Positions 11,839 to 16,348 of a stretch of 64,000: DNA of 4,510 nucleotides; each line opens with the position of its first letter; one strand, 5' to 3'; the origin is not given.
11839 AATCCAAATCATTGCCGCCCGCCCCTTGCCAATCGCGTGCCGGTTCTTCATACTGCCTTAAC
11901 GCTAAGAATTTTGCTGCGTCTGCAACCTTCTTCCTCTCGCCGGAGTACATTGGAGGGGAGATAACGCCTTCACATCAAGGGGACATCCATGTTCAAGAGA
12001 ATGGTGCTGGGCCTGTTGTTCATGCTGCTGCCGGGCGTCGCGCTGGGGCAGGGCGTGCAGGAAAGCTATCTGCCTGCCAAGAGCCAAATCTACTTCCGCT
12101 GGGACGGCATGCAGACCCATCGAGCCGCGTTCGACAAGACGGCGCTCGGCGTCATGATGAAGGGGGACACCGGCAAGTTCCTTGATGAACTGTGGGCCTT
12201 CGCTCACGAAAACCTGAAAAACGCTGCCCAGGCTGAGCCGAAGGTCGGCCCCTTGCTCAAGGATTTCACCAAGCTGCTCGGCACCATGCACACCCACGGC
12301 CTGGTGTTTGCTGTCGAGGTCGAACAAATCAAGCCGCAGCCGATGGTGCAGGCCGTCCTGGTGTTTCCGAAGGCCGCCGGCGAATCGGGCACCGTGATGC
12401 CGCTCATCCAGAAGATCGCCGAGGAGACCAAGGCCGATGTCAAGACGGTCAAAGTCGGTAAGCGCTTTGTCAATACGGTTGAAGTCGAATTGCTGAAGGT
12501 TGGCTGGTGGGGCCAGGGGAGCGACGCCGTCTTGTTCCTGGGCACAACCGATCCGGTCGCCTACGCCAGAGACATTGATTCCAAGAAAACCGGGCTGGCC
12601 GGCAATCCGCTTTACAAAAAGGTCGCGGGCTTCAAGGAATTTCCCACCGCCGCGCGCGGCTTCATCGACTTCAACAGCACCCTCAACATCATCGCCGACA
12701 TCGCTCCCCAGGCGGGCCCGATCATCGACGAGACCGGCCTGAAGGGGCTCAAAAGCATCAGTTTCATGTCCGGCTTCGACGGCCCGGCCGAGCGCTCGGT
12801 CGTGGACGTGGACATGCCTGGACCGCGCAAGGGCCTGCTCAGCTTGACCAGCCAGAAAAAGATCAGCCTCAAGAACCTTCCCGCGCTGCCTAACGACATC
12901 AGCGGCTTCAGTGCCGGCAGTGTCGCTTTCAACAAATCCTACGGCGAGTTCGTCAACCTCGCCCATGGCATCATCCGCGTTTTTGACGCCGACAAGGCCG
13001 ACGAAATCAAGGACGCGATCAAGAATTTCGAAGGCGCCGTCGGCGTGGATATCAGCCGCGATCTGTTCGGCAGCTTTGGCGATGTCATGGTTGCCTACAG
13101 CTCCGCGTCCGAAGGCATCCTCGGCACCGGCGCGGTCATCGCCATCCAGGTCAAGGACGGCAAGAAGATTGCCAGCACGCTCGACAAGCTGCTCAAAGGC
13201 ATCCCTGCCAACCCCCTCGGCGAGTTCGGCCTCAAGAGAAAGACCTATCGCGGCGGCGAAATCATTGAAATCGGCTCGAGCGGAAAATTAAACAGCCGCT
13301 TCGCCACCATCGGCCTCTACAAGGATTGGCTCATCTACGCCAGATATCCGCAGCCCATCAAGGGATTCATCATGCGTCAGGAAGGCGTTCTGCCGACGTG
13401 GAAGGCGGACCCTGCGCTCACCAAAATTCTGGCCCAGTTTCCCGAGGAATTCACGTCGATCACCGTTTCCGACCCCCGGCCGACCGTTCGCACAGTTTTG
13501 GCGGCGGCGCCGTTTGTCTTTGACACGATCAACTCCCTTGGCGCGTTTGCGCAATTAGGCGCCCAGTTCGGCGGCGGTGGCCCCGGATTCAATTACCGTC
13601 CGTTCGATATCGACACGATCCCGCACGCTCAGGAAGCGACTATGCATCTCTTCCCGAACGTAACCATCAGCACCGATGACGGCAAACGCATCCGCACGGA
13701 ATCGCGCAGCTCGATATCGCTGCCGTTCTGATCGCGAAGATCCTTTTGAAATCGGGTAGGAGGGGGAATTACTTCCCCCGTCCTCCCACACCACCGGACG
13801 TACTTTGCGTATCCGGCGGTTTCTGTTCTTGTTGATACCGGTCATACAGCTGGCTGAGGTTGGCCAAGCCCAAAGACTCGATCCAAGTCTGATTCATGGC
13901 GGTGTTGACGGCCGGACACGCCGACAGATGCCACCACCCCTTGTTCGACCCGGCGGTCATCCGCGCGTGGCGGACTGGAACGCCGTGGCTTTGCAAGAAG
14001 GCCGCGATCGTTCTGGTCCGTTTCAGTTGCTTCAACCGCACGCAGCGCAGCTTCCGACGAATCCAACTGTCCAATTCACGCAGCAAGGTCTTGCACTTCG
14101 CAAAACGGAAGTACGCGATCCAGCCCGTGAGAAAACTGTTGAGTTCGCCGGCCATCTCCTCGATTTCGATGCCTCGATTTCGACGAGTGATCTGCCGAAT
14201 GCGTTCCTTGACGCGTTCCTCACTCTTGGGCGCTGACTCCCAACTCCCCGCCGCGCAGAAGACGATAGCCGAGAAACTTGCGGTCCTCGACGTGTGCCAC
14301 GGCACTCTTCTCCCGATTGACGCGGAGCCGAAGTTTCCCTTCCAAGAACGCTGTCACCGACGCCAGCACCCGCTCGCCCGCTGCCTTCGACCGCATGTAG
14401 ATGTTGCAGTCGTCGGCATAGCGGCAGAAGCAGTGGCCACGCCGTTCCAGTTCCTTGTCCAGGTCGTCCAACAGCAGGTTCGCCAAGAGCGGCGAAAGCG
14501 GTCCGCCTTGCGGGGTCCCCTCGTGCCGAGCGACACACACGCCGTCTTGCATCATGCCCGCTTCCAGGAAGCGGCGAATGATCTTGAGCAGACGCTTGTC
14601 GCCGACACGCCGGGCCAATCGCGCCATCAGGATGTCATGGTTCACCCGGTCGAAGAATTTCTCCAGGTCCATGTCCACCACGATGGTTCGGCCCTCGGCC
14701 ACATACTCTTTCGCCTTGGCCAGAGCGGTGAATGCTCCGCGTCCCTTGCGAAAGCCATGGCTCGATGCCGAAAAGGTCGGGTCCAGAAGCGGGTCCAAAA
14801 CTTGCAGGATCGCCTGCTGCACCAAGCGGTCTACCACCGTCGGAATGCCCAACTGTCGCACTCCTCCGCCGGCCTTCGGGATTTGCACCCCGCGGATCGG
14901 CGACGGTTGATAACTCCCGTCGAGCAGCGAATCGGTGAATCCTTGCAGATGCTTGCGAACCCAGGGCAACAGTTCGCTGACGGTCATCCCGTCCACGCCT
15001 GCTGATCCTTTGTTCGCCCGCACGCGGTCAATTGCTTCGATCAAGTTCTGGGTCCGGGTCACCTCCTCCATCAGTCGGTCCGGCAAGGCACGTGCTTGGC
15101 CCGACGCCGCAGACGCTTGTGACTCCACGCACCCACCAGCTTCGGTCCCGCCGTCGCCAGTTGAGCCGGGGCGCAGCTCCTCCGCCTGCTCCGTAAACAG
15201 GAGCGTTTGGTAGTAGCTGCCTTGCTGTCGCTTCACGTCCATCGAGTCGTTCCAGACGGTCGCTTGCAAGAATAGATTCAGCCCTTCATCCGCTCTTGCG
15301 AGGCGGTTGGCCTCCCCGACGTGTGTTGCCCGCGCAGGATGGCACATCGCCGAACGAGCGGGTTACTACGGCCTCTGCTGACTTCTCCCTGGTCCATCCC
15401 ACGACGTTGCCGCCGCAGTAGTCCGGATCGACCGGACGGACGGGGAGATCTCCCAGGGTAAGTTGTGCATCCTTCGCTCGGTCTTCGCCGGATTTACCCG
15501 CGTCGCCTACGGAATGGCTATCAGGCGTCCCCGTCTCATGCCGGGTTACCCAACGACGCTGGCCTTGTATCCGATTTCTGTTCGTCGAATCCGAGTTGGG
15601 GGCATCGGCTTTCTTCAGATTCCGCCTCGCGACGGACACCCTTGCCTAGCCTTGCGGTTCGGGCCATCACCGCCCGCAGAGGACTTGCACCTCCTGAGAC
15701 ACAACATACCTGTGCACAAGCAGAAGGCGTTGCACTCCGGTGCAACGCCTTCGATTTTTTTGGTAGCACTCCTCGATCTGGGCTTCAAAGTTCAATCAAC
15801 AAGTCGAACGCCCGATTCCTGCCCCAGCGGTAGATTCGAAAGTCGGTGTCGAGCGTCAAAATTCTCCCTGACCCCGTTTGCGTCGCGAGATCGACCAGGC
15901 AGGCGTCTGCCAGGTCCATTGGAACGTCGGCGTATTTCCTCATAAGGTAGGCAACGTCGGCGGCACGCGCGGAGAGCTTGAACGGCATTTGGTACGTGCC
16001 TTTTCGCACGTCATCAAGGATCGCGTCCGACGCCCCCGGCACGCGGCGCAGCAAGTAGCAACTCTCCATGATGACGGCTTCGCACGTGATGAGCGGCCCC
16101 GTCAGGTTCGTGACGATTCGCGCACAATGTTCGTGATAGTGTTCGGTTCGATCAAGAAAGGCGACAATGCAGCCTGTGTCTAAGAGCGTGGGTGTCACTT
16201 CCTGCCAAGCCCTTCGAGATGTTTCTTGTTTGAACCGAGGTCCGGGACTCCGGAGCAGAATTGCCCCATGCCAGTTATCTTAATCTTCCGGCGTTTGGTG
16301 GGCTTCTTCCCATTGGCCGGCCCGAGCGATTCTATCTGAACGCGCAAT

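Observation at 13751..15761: Group II intron inserted antisense between a gene and its rho-independent terminator; domain V shows a CGC rather than an AGC triad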

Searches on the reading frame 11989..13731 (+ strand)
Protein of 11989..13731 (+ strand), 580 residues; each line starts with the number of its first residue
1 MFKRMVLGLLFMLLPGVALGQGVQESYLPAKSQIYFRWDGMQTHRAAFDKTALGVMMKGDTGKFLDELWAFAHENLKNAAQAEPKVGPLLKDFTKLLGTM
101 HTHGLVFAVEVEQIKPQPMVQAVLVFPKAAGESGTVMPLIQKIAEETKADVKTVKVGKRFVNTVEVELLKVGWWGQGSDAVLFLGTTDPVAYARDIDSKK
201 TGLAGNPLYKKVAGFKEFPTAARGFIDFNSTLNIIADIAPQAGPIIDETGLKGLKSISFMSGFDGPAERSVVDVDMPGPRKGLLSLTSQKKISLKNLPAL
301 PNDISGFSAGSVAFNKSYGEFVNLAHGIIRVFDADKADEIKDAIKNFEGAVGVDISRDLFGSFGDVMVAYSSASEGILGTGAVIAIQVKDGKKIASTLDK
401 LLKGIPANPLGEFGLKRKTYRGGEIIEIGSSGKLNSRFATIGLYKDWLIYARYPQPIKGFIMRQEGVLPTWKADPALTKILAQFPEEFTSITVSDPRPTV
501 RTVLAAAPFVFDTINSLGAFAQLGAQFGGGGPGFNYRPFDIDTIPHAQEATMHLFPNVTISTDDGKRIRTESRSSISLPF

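Call 5: search_protein_families(library=pfam, proteins=[window:11989-13731:+], max_evalue=0.01)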
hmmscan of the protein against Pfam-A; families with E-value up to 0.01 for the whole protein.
window:11989-13731:+ (580 aa): 1 family
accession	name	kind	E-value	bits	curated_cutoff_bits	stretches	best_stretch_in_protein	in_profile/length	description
PF11832.13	DUF3352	-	0.0038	16.3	26.8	0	352-485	89-221/536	Protein of unknown function (DUF3352)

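Call 15: find_related_loci(query=window:11989-13731:+, collection=genome_contigs, flank=6000)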
Query window:11989-13731:+ (580 aa) in genome_contigs; peptide patterns used: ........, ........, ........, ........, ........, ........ (x = any residue, [..] = any of these).
79 stretches matched a pattern; 2 encode a relative of the query (tblastn E <= 1e-3); 2 distinct loci.
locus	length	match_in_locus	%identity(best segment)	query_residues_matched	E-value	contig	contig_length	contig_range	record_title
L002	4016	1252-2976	74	1-580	0e+0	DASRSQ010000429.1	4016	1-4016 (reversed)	MAG TPA_asm: Gemmataceae bacterium isolate SMAG_U6095 k141_391419, whole genome shotgun sequence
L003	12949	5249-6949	57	1-580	0e+0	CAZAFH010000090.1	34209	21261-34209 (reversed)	MAG TPA_asm: uncultured Singulisphaera sp. isolate SRP262948_co1_160 genome assembly, contig: NODE_1124_length_34209_cov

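Call 41: find_encoding_contigs(protein=window:11989-13731:+, flank=4000, max_places=10)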
Protein window:11989-13731:+ (580 aa): no gene with exactly this product is on record in the collection.

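Call 43: find_homologous_proteins(query=window:11989-13731:+, max_evalue=1e-50)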
Query window:11989-13731:+ (580 aa): 175 proteins with E <= 1e-50 among 8000 candidates; the best 120 are listed.
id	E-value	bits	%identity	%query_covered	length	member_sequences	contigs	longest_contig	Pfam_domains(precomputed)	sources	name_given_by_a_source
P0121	0.0e+0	1299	100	100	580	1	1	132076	-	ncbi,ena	-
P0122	0.0e+0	1079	82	100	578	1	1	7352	-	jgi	jgi:hypothetical protein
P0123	0.0e+0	1076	82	99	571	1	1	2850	-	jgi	jgi:hypothetical protein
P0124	0.0e+0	1071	82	100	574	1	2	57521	-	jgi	jgi:hypothetical protein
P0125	0.0e+0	1069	80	100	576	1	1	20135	-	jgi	jgi:hypothetical protein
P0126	0.0e+0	1066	81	100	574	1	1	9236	-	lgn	-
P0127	0.0e+0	1049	78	100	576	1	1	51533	-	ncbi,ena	-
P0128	6.3e-286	967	74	100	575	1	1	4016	-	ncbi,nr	ncbi:MAG TPA: hypothetical protein VFE62_13170 [Gemmataceae bacterium]|nr:hypothetical protein [Gemm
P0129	9.1e-268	907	69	99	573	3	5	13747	-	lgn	-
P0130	1.3e-262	890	68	100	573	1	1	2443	-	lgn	-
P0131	4.4e-256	869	67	100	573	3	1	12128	-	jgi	jgi:hypothetical protein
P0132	2.5e-255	866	67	100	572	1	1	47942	-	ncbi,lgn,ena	-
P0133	2.8e-253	860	65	99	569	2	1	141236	-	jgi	jgi:hypothetical protein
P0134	7.3e-253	858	68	100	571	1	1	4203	-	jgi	jgi:hypothetical protein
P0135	1.3e-252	857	65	100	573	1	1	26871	-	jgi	jgi:hypothetical protein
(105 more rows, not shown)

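Call 44: find_encoding_contigs(protein=P0121, flank=5000, max_places=5)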
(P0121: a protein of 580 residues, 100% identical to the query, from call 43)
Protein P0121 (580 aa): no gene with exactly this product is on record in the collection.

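Call 45: find_encoding_contigs(protein=P0124, flank=4000, max_places=5)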
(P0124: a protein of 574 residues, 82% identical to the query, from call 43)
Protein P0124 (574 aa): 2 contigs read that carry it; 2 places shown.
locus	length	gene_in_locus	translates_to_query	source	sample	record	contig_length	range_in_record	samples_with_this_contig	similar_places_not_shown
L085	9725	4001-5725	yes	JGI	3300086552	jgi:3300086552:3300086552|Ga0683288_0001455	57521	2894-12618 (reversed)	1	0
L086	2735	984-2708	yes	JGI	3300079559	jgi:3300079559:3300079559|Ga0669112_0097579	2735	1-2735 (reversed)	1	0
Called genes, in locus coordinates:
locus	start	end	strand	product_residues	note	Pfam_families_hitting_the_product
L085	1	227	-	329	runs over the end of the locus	-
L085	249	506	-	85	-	-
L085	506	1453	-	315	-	PF03400:DDE_Tnp_IS1 (faint)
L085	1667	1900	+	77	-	-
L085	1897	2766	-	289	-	-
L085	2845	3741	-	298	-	PF13369:Transglut_core2 (weak)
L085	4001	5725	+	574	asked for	-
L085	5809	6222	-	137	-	PF01850:PIN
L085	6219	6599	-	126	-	-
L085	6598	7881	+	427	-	PF05990:DUF900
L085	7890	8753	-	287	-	-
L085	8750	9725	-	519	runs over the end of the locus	PF02366:PMT, PF13231:PMT_2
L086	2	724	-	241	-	?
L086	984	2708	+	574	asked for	-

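Call 46: find_encoding_contigs(protein=P0127, flank=4000, max_places=5)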
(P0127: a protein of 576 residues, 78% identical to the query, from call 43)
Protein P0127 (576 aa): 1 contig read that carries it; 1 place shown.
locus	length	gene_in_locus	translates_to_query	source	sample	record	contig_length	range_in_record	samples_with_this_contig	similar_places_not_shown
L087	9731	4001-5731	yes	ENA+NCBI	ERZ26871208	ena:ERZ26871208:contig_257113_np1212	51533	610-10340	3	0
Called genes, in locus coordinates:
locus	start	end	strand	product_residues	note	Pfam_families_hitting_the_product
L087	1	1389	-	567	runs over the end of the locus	PF03460:NIR_SIR_ferr, PF01077:NIR_SIR, PF03460:NIR_SIR_ferr, PF01077:NIR_SIR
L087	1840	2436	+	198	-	-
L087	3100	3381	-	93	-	-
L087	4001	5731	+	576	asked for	-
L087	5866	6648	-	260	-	PF13267:DUF4058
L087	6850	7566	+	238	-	PF03372:Exo_endo_phos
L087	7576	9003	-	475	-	PF07394:DUF1501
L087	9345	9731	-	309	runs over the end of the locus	-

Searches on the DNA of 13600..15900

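Call 4: search_rna_families(source=window, start=13600, end=15900, threshold=evalue, max_evalue=10, show_alignments=6)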
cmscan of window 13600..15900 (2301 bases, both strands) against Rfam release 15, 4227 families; matches with E-value up to 10: 6.
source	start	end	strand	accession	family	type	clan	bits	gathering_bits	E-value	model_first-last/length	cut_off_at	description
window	15462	15636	-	RF02001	group-II-D1D4-3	Intron;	CL00102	119.1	32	2.8e-25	1-170/170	no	Group II catalytic intron D1-D4-3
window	15281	15421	-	RF01998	group-II-D1D4-1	Intron;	CL00102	53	35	4e-08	1-84/84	no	Group II catalytic intron D1-D4-1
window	13751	13821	-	RF00029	Intron_gpII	Intron;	-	39.9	40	8.1e-06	1-77/77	no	Group II catalytic intron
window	15208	15362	-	RF02047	Sphinx_2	Gene; lncRNA;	-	18.3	34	1.8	1-158/158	no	Sphinx conserved region 2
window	15413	15466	-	RF02918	MDR-NUDIX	Cis-reg;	-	16.2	54.9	6.9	1-59/59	no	MDR-NUDIX RNA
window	14340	14420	-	RF02038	SPRY4-IT1_1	Gene; lncRNA;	-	15.4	50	6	1-91/91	no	SPRY4-IT1 conserved region 1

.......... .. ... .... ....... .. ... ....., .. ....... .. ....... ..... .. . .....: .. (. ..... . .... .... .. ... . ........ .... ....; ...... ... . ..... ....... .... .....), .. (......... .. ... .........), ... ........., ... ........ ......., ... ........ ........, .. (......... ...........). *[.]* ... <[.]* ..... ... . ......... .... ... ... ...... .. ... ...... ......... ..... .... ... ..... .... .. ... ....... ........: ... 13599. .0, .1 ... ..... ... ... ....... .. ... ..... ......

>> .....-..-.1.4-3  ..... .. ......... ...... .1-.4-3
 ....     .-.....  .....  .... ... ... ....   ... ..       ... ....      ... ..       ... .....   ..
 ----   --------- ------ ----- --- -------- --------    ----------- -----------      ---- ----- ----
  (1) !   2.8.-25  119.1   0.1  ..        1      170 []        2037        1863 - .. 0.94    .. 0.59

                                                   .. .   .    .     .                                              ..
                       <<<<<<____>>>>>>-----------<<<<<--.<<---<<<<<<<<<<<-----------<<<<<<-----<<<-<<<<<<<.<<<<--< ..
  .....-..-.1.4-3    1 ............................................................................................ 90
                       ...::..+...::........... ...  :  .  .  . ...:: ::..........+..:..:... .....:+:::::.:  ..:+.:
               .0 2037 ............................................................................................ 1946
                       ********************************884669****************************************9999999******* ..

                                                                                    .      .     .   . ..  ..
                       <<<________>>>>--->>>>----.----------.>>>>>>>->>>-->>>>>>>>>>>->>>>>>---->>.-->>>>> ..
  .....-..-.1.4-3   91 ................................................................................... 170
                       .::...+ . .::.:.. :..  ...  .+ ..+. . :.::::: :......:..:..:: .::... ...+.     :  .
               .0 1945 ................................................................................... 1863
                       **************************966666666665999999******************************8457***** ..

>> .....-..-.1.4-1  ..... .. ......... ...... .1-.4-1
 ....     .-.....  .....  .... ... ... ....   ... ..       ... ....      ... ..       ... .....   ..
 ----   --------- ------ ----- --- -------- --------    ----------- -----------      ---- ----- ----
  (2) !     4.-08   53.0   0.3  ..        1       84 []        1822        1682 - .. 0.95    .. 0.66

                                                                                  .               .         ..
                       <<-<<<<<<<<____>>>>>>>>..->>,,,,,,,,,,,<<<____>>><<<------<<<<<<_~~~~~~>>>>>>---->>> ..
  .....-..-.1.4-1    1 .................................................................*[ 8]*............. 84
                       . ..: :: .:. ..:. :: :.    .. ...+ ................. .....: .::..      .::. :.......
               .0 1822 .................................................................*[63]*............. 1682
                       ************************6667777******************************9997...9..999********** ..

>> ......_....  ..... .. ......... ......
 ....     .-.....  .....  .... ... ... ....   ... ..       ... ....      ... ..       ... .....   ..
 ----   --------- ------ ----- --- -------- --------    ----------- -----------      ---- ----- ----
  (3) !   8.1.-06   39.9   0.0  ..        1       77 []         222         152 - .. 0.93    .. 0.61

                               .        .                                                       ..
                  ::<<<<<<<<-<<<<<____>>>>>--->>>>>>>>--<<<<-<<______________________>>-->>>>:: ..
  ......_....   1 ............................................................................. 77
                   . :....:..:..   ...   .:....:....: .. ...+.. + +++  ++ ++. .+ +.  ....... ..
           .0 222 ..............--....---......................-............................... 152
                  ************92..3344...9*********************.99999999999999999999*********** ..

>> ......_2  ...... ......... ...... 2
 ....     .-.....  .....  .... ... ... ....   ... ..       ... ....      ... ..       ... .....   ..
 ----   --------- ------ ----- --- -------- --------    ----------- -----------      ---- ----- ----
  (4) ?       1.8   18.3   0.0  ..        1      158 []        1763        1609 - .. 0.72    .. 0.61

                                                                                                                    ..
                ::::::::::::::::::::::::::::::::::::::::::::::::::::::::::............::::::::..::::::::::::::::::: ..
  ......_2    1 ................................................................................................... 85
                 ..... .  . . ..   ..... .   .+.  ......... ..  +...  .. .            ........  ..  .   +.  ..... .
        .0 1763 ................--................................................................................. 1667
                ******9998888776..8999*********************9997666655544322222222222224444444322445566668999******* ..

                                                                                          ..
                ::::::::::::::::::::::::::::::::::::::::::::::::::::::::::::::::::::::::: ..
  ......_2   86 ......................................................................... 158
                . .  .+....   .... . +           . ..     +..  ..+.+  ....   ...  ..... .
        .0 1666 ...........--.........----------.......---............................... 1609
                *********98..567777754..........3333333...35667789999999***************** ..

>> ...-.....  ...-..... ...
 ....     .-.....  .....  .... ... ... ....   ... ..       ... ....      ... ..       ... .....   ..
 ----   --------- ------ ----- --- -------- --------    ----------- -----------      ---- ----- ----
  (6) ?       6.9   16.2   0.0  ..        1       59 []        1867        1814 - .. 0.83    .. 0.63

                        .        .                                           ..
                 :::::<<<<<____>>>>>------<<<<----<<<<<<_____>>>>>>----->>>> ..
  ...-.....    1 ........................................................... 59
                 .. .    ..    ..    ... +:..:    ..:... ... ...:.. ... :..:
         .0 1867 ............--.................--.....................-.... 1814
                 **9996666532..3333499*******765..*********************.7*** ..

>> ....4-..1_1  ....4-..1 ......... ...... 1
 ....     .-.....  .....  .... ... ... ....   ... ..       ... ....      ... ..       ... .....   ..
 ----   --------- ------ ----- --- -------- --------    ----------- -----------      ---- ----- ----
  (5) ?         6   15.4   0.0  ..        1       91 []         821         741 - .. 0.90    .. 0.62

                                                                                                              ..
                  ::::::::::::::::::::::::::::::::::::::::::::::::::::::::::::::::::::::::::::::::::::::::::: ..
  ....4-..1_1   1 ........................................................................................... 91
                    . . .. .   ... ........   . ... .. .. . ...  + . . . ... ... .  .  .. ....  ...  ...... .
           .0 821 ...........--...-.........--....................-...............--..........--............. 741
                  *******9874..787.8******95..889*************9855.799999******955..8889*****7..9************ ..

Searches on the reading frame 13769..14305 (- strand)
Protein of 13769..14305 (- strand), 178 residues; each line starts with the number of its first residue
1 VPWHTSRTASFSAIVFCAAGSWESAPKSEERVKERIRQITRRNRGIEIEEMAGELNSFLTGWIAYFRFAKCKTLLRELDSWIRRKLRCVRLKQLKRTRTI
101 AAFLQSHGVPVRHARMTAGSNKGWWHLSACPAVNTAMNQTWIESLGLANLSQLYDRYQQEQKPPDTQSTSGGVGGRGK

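Call 5: search_protein_families(library=pfam, proteins=[window:13769-14305:-], max_evalue=0.01)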
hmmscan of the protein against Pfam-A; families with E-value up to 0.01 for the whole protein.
window:13769-14305:- (178 aa): 1 family
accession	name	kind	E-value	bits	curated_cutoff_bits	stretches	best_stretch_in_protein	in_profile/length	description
PF08388.16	GIIM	-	1.4e-19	70.3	23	1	31-98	3-71/80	Group II intron, maturase-specific domain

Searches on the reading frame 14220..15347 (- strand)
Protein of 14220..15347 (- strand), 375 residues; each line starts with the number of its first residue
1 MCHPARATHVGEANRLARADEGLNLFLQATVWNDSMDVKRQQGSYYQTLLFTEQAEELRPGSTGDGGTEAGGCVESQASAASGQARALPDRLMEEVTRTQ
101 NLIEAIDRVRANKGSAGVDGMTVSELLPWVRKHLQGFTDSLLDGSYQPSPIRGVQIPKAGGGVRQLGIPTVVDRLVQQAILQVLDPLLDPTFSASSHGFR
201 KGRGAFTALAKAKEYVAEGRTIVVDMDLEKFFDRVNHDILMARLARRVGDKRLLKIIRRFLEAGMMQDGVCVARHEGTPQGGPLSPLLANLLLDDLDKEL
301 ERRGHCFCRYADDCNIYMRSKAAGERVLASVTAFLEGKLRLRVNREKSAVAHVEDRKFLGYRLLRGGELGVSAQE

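Call 5: search_protein_families(library=pfam, proteins=[window:14220-15347:-], max_evalue=0.01)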
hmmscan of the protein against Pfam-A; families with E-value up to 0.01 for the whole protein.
window:14220-15347:- (375 aa): 1 family
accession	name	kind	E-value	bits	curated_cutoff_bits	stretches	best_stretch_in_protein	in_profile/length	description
PF00078.32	RVT_1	-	6.7e-40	137.4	29.6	1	156-363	1-205/205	Reverse transcriptase (RNA-dependent DNA polymerase)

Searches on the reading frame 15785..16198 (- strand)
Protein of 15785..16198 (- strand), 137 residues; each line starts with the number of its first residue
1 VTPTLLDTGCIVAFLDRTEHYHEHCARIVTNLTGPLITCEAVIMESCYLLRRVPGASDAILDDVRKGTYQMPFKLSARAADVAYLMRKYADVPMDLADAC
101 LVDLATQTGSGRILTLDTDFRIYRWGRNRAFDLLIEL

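Call 5: search_protein_families(library=pfam, proteins=[window:15785-16198:-], max_evalue=0.01)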
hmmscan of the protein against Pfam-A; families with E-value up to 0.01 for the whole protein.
window:15785-16198:- (137 aa): 1 family
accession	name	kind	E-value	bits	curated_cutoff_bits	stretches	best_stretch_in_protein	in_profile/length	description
PF01850.27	PIN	-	4.9e-12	47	23.6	1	5-123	2-117/120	PIN domain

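Call 42: find_encoding_contigs(protein=window:15785-16198:-, flank=4000, max_places=10)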
Protein window:15785-16198:- (137 aa): no gene with exactly this product is on record in the collection.

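Call 53: search_protein_families(library=ncbifam, proteins=[window:15785-16198:-], max_evalue=0.001)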
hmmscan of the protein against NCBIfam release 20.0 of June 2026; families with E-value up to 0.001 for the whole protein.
window:15785-16198:- (137 aa): 1 family
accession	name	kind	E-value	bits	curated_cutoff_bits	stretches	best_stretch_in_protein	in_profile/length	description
TIGR00028.1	Mtu_PIN_fam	subfamily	0.00016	22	73.6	1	5-124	4-133/143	TA system VapC family ribonuclease toxin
